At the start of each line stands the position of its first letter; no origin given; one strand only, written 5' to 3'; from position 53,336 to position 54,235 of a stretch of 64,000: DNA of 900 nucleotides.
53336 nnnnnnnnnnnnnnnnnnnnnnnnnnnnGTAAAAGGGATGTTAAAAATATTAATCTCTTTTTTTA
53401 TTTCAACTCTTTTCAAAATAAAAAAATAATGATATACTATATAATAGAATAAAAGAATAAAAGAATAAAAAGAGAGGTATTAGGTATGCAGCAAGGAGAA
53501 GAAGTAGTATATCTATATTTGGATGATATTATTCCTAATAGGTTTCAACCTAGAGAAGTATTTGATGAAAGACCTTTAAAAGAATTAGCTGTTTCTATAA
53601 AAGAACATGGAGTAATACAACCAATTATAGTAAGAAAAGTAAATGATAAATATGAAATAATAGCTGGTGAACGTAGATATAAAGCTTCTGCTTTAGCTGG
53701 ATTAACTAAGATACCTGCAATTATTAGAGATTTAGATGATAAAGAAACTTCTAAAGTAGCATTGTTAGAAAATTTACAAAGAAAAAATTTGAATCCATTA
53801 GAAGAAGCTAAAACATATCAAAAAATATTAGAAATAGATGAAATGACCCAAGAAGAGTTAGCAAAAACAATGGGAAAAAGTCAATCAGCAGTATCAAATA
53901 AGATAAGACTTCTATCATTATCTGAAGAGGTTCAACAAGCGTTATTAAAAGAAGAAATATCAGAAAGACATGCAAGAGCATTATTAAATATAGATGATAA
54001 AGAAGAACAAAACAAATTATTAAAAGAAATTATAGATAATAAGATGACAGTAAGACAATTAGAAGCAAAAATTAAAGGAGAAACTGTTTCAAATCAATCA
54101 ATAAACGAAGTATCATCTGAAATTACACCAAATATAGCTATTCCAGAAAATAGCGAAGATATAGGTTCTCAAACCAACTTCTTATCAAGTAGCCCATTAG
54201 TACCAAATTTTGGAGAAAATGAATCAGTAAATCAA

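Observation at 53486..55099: Noc orthologue with a 320-aa disordered insertion and no N-terminal membrane-targeting helix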

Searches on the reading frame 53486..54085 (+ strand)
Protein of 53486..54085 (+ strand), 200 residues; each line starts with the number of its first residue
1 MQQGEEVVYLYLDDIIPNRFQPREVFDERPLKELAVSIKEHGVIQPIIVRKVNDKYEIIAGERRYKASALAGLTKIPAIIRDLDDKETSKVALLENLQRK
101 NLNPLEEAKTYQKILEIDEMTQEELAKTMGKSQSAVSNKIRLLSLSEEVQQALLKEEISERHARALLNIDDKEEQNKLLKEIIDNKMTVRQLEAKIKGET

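Call 36: search_protein_representatives(protein=window:53486-54085:+)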
Query: 200 residues. Proteins with E-value up to 0.001 (for the whole library): 89953; up to 1e-10: 50652; up to 1e-30: 9110. The best 150 are listed.
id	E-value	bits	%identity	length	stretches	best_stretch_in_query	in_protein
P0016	3.8e-100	349.5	87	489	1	1-197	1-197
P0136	2.3e-95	333.9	83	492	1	5-197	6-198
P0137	2.7e-95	333.6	86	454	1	5-197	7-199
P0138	1.7e-93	327.8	83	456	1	4-196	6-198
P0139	1.9e-92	324.4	80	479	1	3-199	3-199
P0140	3.8e-92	323.4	78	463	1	3-199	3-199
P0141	6.7e-92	322.6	82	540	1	3-197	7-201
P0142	4.1e-91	320.1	80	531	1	1-197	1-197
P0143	8.7e-90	315.7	77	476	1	4-197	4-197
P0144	2.0e-89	314.5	80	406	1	5-197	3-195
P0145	3.5e-89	313.7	77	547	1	5-198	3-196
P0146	4.1e-89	313.6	77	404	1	1-197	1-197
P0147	1.1e-88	312.1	81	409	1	4-198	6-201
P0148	8.6e-88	309.2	75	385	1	3-197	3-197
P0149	1.1e-87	308.8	78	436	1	3-198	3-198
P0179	6.6e-83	293.3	73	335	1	5-199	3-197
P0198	1.4e-76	272.8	68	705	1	4-197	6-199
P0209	1.6e-74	266.1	67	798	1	4-197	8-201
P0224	6.4e-71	254.3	67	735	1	9-197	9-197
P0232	3.2e-69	248.8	62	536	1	1-198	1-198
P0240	8.7e-68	244.1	58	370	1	4-196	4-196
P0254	6.0e-67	241.4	58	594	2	5-196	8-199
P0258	1.1e-66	240.5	61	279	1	5-198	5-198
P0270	3.7e-66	238.8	51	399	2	5-199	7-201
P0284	1.2e-65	237.1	59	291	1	7-196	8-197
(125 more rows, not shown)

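Call 37: list_cluster_members(proteins=[P0209, P0198, P0224, P0258, P0284, P0240, P0270, P0179, P0232, P0254])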
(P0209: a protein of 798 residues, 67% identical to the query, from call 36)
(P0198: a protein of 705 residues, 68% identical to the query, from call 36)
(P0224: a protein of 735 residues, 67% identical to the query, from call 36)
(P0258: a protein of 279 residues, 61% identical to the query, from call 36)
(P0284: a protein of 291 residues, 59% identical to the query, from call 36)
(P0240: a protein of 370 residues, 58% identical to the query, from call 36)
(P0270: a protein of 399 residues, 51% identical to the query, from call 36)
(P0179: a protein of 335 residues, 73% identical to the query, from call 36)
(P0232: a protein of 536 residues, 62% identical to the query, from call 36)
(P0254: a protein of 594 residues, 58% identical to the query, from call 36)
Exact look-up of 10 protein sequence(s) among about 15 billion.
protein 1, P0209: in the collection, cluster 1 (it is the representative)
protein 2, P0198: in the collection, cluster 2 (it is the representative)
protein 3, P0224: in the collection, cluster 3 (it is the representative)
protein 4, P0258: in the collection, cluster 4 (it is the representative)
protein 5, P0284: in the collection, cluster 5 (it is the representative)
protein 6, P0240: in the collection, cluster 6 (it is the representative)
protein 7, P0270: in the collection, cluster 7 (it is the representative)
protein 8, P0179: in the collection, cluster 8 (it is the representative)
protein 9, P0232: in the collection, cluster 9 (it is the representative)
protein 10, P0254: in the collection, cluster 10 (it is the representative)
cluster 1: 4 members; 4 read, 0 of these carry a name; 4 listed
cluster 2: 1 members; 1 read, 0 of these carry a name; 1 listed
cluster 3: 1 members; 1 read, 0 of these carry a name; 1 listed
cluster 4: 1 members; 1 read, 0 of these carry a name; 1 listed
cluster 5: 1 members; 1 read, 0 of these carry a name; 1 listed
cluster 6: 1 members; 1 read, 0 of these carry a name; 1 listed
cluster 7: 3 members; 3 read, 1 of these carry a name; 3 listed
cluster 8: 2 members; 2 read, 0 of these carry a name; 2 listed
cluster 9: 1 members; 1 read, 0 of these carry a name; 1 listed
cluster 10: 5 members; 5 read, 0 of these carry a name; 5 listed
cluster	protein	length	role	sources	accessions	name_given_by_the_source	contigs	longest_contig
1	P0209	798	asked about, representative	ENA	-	-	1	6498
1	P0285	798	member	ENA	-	-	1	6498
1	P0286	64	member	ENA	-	-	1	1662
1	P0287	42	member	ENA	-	-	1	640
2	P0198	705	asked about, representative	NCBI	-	-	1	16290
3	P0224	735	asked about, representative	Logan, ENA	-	-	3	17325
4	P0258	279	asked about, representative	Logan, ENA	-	-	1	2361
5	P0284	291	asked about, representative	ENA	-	-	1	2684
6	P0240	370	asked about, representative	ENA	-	-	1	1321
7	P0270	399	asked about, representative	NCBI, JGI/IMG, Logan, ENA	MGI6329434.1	MAG: ParB/RepB/Spo0J family partition protein [Bacilli bacterium]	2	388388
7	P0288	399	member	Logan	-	-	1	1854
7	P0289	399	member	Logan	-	-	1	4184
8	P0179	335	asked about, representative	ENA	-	-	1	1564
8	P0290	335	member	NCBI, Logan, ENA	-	-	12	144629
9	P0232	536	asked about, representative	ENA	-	-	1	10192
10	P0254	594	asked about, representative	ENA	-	-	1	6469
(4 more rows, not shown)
